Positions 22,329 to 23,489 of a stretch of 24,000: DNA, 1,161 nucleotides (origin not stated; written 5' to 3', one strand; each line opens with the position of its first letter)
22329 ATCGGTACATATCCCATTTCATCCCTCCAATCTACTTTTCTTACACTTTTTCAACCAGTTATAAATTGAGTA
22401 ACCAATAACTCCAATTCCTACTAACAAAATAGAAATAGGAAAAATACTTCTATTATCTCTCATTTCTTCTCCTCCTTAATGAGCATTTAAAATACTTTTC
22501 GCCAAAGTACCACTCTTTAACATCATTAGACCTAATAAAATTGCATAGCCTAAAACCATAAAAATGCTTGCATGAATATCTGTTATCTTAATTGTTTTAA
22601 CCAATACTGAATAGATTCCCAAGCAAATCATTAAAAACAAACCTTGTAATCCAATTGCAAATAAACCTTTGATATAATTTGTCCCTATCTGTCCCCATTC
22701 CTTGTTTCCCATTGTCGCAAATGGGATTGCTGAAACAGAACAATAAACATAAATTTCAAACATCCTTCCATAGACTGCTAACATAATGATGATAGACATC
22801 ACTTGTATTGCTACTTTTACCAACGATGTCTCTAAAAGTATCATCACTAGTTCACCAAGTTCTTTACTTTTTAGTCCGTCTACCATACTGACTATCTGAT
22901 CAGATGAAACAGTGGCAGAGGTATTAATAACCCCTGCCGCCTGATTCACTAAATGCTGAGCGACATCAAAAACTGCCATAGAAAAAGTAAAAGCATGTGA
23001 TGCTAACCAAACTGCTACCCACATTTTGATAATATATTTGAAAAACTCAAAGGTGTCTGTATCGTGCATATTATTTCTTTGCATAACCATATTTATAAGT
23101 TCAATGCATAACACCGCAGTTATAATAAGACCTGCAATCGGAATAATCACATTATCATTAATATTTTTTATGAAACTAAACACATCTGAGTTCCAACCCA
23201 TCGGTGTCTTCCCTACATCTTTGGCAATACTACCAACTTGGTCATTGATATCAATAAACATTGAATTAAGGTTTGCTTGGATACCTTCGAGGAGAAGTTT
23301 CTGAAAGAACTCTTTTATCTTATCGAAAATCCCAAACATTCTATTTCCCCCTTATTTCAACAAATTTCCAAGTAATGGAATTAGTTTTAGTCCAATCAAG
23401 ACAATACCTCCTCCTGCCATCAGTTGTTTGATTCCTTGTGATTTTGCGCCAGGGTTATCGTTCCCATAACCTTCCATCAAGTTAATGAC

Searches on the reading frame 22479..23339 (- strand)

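Call 17: search_protein_families(library=pfam, proteins=[window:22479-23339:-], max_evalue=0.001)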
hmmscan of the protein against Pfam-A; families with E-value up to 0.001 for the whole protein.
window:22479-23339:- (287 aa): 2 families
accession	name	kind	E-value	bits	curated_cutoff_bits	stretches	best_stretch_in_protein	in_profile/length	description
PF19478.4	TrbL_2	-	1.9e-37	129.1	27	1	31-202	1-172/174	TrbL/VirB6 plasmid conjugal transfer like protein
PF11916.13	Vac14_Fig4_bd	-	0.00027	21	25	1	80-194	57-169/179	Vacuolar protein 14 C-terminal Fig4p binding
